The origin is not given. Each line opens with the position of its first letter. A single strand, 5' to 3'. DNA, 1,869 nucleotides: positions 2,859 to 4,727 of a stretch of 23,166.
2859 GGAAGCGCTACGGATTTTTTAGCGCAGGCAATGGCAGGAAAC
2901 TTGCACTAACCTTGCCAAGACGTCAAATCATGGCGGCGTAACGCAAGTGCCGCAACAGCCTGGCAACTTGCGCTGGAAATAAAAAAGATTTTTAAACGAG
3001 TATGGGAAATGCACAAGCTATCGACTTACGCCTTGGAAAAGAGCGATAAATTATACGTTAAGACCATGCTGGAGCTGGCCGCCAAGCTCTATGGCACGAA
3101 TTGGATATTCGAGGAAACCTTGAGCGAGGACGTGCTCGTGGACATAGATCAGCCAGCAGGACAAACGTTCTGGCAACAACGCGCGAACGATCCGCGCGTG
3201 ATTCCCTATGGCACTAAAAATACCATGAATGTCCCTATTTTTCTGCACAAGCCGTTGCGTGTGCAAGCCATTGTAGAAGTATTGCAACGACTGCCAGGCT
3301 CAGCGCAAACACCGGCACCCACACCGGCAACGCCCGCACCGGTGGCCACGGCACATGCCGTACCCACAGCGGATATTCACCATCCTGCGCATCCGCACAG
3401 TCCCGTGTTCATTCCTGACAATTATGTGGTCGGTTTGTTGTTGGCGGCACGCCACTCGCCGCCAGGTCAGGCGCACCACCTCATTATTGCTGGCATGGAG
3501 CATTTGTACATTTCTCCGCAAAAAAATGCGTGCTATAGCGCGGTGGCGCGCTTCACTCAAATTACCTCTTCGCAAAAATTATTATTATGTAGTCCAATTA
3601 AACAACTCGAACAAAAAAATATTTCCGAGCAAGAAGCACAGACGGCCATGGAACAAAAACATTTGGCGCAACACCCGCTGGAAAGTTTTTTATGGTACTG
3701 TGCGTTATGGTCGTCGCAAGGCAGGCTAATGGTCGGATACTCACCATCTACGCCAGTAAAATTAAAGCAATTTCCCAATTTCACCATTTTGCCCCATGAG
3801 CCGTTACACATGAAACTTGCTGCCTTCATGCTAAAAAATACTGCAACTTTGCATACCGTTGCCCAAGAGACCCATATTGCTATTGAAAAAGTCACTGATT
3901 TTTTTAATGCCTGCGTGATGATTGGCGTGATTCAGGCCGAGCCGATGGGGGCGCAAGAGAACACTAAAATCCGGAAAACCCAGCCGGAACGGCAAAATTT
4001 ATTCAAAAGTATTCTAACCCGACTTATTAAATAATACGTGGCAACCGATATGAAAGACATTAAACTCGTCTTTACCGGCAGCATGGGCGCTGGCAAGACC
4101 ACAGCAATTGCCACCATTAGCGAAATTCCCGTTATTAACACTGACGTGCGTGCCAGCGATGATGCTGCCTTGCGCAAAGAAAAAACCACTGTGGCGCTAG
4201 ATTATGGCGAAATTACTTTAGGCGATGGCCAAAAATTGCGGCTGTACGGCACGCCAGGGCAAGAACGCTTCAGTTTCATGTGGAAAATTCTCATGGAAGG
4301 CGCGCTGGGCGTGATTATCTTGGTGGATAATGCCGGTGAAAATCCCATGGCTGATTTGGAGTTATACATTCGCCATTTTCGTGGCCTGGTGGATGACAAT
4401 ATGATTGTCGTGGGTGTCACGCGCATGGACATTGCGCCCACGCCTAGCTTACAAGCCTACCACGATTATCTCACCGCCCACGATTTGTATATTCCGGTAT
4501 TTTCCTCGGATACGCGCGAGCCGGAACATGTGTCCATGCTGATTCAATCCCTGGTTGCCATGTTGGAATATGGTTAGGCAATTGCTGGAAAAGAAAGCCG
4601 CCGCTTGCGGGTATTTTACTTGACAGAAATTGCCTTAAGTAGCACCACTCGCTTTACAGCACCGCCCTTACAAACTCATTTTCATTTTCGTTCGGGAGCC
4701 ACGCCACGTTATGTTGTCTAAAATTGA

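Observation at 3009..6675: Four-gene cassette: unknown Pro-linker protein, CvnD/MglA-like small GTPase, Roadblock/LC7, and unknown-domain-plus-PPP-metallophosphoesterase. A candidate uncharacterised GTPase-controlled phosphatase signalling module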

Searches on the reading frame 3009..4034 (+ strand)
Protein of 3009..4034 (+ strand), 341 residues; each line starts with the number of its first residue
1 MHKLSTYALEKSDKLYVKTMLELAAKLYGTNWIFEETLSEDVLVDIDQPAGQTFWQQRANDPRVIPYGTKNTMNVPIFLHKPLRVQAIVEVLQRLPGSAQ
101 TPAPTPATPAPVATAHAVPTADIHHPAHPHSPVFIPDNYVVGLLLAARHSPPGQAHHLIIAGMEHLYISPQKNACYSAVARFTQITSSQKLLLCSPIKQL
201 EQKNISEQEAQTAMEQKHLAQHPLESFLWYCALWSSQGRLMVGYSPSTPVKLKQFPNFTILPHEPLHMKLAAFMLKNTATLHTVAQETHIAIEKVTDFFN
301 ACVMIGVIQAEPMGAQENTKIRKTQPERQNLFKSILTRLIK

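Call 4: search_protein_families(library=pfam, proteins=[window:3009-4034:+], max_evalue=0.1)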
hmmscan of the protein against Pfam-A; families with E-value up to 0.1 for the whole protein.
window:3009-4034:+ (341 aa): 0 families

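Call 5: search_protein_families(library=ncbifam, proteins=[window:3009-4034:+], max_evalue=0.1)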
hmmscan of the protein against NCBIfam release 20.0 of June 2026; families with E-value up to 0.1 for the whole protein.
window:3009-4034:+ (341 aa): 1 family
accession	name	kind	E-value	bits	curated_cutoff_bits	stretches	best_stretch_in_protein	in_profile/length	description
TIGR02007.1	fdx_isc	equivalog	0.074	13.2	132.1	0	256-311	1-56/110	ISC system 2Fe-2S type ferredoxin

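Call 6: search_protein_families(library=padloc, proteins=[window:3009-4034:+], max_evalue=0.1)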
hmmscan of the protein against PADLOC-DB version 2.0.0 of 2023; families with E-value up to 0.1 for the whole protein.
window:3009-4034:+ (341 aa): 0 families

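Call 13: find_homologous_proteins(query=window:3009-4034:+)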
Query window:3009-4034:+ (341 aa): 12 proteins with E <= 0.001 among 4409 candidates.
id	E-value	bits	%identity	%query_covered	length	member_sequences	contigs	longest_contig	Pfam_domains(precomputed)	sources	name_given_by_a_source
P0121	3.8e-227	771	100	100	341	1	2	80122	-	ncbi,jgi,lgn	-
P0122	2.0e-95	338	48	100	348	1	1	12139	-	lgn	-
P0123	1.8e-86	309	45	100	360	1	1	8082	-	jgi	-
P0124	1.5e-63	233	38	99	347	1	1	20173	-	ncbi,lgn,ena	-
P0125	1.5e-62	230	38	99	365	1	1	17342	-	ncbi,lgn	-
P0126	2.2e-62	229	37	99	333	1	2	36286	-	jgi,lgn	-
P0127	6.4e-62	228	37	99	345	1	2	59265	-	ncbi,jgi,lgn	-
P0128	8.1e-62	228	37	99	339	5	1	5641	-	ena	-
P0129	9.7e-60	221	36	99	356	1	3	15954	-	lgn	-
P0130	7.5e-54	201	33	99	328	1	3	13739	-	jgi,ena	-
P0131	5.1e-53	199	35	100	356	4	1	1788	-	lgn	-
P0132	9.0e-4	37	26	41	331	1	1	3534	-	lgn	-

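Call 17: find_homologous_proteins(query=A4)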
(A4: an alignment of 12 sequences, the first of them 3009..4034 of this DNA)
Query A4 (12 sequences) (341 aa, profile of the alignment): 9 proteins with E <= 0.001 among 8000 candidates.
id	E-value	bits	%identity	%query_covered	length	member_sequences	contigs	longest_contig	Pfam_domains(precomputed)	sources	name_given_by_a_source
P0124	1.8e-153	529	38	99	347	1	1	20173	-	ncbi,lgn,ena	-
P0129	1.5e-152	526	36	99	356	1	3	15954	-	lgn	-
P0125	5.5e-152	524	38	99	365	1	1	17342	-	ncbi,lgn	-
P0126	9.6e-148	510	37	99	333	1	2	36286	-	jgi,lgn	-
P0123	9.1e-145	500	45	100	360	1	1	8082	-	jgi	-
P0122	7.6e-143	494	48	100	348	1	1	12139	-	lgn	-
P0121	1.1e-135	470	100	100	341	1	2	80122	-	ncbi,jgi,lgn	-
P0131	6.7e-131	455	35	100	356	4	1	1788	-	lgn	-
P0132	2.4e-91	324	26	41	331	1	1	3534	-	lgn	-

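Call 30: predict_structure(alignment_id=A4)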
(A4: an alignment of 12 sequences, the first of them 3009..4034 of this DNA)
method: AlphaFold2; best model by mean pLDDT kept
length: 341 residues; sequences in the alignment: 12
mean_pLDDT: 81.2   pTM: 0.56
mean pLDDT of the five models: 81.2, 81.0, 80.0, 79.5, 67.0
residues with pLDDT >= 90: 161; 70-90: 116; 50-70: 24; < 50: 40
segments of 3 or more residues with pLDDT < 50: 100-130, 318-325
pLDDT, mean of each block of 10 residues (from residue 1): 90 88 83 87 93 89 91 86 86 73 40 29 36 88 91 91 90 88 81 89 94 93 91 93 91 78 82 92 94 95 91 60 52 69 49
secondary structure, 60 per line:
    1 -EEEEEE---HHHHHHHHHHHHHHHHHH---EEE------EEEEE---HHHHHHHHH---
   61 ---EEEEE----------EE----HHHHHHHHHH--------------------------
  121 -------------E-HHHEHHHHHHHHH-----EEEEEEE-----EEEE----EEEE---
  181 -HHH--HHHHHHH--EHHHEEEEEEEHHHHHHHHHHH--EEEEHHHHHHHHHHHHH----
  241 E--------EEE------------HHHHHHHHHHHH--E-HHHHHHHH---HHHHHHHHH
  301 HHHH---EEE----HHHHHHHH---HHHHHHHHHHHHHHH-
elements in order: E2-7 H11-28 E32-34 E41-45 H49-57 E64-68 H85-94 H140-148 E154-160 E166-169 E174-177 H187-193 E200-206 H207-217 E220-223 H224-236 E250-252 H265-276 H281-288 H292-304 E308-310 H315-322 H326-340

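Call 42: search_protein_families(library=pfam, alignment_id=A5, max_evalue=10)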
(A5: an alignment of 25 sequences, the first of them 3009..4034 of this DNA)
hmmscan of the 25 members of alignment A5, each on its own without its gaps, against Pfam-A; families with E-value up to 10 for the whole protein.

A. member 1, window:3009-4034:+ (341 aa): 0 families

B. families by the number of members that match (of 25 scanned): 13 families
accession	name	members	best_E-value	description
PF09904.15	HTH_43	3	0.097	Winged helix-turn helix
PF13443.12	HTH_26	2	0.098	Cro/C1-type HTH DNA-binding domain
PF09339.16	HTH_IclR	1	0.0014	IclR helix-turn-helix domain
PF04734.18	Ceramidase_alk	1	0.013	Neutral/alkaline non-lysosomal ceramidase, N-terminal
PF16221.11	HTH_47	1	0.015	winged helix-turn-helix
PF22269.2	TagH_SH3-like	1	0.038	Teichoic acid transporter subunit TagH, SH3-like domain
PF01978.25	TrmB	1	0.051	Sugar-specific transcriptional regulator TrmB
PF13412.12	HTH_24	1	0.074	Winged helix-turn-helix DNA-binding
PF17242.7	DUF5315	1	0.091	Disordered region of unknown function (DUF5315)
PF19294.4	DACZ_N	1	0.13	Diadenylate cyclase, N-terminal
PF05584.17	Sulfolobus_pRN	1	0.13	Sulfolobus plasmid regulatory protein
PF08100.18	Dimerisation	1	0.23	O-methyltransferase dimerisation domain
PF13986.11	DUF4224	1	0.38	Domain of unknown function (DUF4224)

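Call 56: search_solved_structures(query=A5, max_evalue=10, show_alignments=3)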
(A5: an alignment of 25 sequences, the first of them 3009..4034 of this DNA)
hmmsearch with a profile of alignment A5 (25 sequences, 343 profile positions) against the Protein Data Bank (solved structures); distinct sequences matched with E-value up to 10: 0.

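Call 60: fold_search(model_id=the predicted structure, library=pdb)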
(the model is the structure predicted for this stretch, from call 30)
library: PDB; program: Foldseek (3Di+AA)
matches with E <= 10: 496; with E <= 0.001: 0
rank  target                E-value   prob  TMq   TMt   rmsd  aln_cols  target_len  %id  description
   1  4euk_A                1.0e-02  1.00  0.21  0.46   5.9       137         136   14  Crystal structure (released 2013-02-20)
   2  2gkg                  1.1e-02  1.00  0.22  0.52   4.4       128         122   16  Receiver domain from Myxococcus xanthus social motility protein FrzS (released 2007-03-13)
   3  4zyl_A                1.3e-02  1.00  0.23  0.50   6.8       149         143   15  Crystal structure of response regulator RPA3017 in red light signaling of R. palustris (released 2015-10-14)
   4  9ckx_A                2.6e-02  1.00  0.21  0.31   4.6       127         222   16  Crystal structure of Dsk2 Sti1 domain bound to a transmembrane domain (released 2025-03-12)
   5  3grc_B                5.7e-02  0.99  0.22  0.55   3.9       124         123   12  Crystal structure of a sensor protein from Polaromonas sp. JS666 (released 2009-04-14)
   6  5ejf_A                6.4e-02  0.35  0.17  0.22  18.2       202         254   10  Crystal structure of NAD kinase P101A mutant from Listeria monocytogenes (released 2016-11-09)
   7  3i42                  6.8e-02  1.00  0.23  0.59   3.8       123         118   12  Structure of response regulator receiver domain (CheY-like) from Methylobacillus flagellatus (released 2009-07-28)
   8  8jj9_A                7.3e-02  0.99  0.16  0.18   4.3        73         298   12  Human FAM91A1 N terminal domain in complex with TBC1D23 (released 2024-04-24)
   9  6z64                  7.3e-02  0.21  0.17  0.21  19.5       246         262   10  Crystal structure of NAD kinase 1 from Listeria monocytogenes in complex with a di-adenosine derivative (released 2021-05-26)
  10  1xhe_B                7.7e-02  0.99  0.23  0.56   3.8       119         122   12  Crystal structure of the receiver domain of redox response regulator arca (released 2005-05-17)
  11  5dhp_A                9.2e-02  0.28  0.17  0.21  18.8       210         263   11  Crystal structure of NAD kinase 1 from Listeria monocytogenes in complex with a novel inhibitor (released 2016-09-14)
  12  5dhq_B                9.8e-02  0.33  0.18  0.22  19.1       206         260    9  Crystal structure of NAD kinase 1 from Listeria monocytogenes in complex with a novel inhibitor (released 2016-09-14)
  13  2i1w_D                9.8e-02  0.30  0.17  0.21  18.7       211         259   10  Crystal structure of NAD kinase 1 from Listeria monocytogenes (released 2007-08-07)
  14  6oec_J                1.0e-01  0.99  0.22  0.45   3.6       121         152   13  Yeast Spc42 Trimeric Coiled-Coil Amino Acids 181-211 fused to PDB: 3H5I (released 2019-04-24)
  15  4cbv_F                1.1e-01  0.91  0.21  0.27   4.7       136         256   12  X-ray structure of full-length ComE from Streptococcus pneumoniae. (released 2014-02-12)
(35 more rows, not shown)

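Call 78: search_dna_similar(query=window:3009-4034:+, collection=plasmids, mode=protein, max_evalue=0.001, max_rows=10)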
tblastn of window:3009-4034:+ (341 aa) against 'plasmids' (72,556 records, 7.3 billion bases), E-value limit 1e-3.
Records with a match: 2; places in all: 2; records where one place covers at least 80% of the query: 0.
Best place of each record, by identity: <60% 2.
By first word of the organism name: Neisseria 2.
By predicted mobility (MOB-suite, as given by PLSDB): non-mobilizable 2.
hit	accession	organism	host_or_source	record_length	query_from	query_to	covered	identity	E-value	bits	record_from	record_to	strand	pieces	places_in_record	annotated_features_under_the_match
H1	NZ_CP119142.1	Neisseria gonorrhoeae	Homo sapiens,whole organism,synovial ...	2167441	187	311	37%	22.9%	3e-4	50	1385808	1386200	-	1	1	none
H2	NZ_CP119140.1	Neisseria gonorrhoeae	Homo sapiens,whole organism,blood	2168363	187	311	37%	22.9%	3e-4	50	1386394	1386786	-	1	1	none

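Call 79: get_annotated_region(hit=H1, flank=5000)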
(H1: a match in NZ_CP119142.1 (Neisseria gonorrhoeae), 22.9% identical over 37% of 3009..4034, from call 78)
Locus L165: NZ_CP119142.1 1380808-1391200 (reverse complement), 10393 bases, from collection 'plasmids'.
description: Neisseria gonorrhoeae strain 2022NG-0032 plasmid p2022NG-0032_1, complete sequence
organism: Neisseria gonorrhoeae (NCBI taxid 485)
taxonomy: Bacteria; Pseudomonadota; Betaproteobacteria; Neisseriales; Neisseriaceae; Neisseria; Neisseria gonorrhoeae
host: -; source: Homo sapiens,whole organism,synovial fluid; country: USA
typing (MOB-suite, as given by PLSDB): non-mobilizable
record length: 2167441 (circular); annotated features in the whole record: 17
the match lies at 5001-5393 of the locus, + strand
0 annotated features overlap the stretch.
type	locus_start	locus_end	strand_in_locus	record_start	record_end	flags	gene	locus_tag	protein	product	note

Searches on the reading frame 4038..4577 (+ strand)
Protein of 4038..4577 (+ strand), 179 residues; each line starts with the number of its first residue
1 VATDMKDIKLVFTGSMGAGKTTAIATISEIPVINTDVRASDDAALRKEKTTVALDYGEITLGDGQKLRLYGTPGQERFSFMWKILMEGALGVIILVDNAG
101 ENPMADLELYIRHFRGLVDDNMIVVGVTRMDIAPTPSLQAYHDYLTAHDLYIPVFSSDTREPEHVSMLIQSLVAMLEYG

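Call 4: search_protein_families(library=pfam, proteins=[window:4038-4577:+], max_evalue=0.1)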
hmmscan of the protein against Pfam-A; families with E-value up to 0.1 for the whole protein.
window:4038-4577:+ (179 aa): 9 families
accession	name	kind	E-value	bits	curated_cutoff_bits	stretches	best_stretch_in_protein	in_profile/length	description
PF03029.23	ATP_bind_1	-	5.5e-10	39.9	27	1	43-99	61-133/240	Conserved hypothetical ATP binding protein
PF08477.19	Roc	-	4.7e-06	27.3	27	1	9-131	1-119/119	Ras of Complex, Roc, domain of DAPkinase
PF00071.28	Ras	-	1.4e-05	25.2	21.6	1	9-172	1-156/162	Ras family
PF01926.29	MMR_HSR1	-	0.0045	17.5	21.9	1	10-113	2-98/113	50S ribosome-binding GTPase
PF00025.27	Arf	-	0.016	15.1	22.3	1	5-106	12-99/174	ADP-ribosylation factor family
PF00735.24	Septin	-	0.028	14.1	26.2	1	7-69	4-64/280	Septin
PF13479.12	AAA_24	-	0.066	13.5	27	0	7-37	2-32/195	AAA domain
PF02367.23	TsaE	-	0.083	13.3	26.6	0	10-30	24-44/128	Threonylcarbamoyl adenosine biosynthesis protein TsaE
PF02492.25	cobW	-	0.098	12.7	20.7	0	10-38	3-38/180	CobW/HypB/UreG, nucleotide-binding domain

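Call 5: search_protein_families(library=ncbifam, proteins=[window:4038-4577:+], max_evalue=0.1)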
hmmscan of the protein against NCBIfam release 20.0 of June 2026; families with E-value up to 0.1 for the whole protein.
window:4038-4577:+ (179 aa): 4 families
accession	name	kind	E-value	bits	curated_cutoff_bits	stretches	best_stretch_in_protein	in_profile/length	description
TIGR00231.1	small_GTP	domain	3.1e-07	30.3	42.5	1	5-131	1-123/164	GTP-binding protein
NF004578.0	PRK05922.1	equivalog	0.057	12.2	604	1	59-136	152-228/434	type III secretion system ATPase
NF012011.0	PRK15467.1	equivalog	0.062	13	258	0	9-26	3-20/159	ethanolamine utilization acetate kinase EutP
NF010248.0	PRK13695.1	equivalog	0.079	12.7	156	0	6-29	2-25/180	NTPase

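Call 6: search_protein_families(library=padloc, proteins=[window:4038-4577:+], max_evalue=0.1)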
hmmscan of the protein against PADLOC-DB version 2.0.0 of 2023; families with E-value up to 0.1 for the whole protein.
window:4038-4577:+ (179 aa): 0 families

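Call 28: search_solved_structures(query=window:4038-4574:+, max_evalue=0.1, show_alignments=2)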
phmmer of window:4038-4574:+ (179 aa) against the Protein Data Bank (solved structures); distinct sequences matched with E-value up to 0.1: 147 (the best 60 are shown).
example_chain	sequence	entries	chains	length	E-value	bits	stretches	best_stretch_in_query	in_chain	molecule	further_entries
4z8y_A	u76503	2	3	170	3.3e-06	30.4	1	49-175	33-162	Ras-related protein SEC4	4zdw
2ocy_C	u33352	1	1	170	4.2e-06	30.1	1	49-175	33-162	Ras-related protein SEC4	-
2eqb_A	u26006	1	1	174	4.2e-06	30.1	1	49-175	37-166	Ras-related protein SEC4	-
1g16_A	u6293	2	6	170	7.5e-06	29.3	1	49-175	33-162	RAS-RELATED PROTEIN SEC4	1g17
3cph_A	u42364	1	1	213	7.5e-06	29.3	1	50-175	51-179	Ras-related protein SEC4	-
8jqu_A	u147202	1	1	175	3.9e-05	27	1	38-138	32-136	Rab5a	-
5yoz_A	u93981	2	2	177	4e-05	26.9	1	38-138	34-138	Rab5a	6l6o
3bfk_A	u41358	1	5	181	5.8e-05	26.4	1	47-127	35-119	Small GTPase Rab11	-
6yx5_A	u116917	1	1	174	0.00012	25.4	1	14-115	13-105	Ras-related protein Rab-8A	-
6zsi_A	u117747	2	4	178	0.00012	25.4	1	14-115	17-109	Ras-related protein Rab-8A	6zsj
4lhv_A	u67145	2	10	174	0.00012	25.4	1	14-115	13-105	Ras-related protein Rab-8A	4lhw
3qbt_A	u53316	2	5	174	0.00012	25.4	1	14-115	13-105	Ras-related protein Rab-8A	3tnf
2gf9_A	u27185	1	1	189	0.00013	25.3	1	38-174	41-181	Ras-related protein Rab-3D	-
2fu5_C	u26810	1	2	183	0.00013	25.2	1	14-115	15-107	Ras-related protein Rab-8A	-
7bwt_B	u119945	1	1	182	0.00013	25.2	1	14-115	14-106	Ras-related protein Rab-8A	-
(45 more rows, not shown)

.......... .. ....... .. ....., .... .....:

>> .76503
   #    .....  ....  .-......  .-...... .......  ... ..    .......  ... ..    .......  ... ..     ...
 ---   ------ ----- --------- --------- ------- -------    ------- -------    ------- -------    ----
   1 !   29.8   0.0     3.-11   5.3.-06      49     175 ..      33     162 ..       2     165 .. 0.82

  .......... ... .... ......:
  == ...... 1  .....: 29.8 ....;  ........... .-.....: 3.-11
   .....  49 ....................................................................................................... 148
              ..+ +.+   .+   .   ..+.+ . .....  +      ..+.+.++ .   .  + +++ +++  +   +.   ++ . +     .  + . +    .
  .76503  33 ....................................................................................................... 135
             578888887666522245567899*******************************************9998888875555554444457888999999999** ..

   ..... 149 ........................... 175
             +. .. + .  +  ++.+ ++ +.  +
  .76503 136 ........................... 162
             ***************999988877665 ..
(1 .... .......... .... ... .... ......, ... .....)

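Call 45: find_related_loci(query=A6, collection=metagenome_contigs, flank=10000)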
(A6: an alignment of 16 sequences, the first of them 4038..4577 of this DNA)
Query A6 (179 aa) in metagenome_contigs; peptide patterns used: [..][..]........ (x = any residue, [..] = any of these).
600 stretches matched a pattern (row limit reached: there are more); 597 encode a relative of the query (tblastn E <= 1e-3); the best 80 are kept; 80 distinct loci.
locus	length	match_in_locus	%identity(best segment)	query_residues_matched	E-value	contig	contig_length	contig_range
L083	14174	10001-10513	55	6-177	1e-59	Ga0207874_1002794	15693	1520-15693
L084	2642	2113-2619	51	9-177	4e-58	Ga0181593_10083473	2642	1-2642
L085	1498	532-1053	51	5-178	8e-60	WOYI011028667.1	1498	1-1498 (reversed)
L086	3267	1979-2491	49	9-179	5e-56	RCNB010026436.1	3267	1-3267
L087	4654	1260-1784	49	5-179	9e-55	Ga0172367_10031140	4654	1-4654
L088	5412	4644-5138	51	9-173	1e-54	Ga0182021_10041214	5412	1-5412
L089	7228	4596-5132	47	1-179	1e-54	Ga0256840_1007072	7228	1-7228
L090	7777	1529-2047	51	5-177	6e-55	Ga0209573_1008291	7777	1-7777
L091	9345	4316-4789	49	9-166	2e-54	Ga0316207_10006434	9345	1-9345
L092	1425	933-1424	46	9-172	1e-56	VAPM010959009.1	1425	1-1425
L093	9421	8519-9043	47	5-179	3e-54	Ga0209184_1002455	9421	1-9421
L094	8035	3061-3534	52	4-161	3e-54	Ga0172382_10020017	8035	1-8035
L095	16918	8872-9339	51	5-161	2e-53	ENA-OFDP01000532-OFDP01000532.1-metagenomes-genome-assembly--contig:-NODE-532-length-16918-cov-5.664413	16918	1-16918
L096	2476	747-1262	47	6-177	1e-53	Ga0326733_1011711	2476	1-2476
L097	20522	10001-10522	52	4-177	8e-53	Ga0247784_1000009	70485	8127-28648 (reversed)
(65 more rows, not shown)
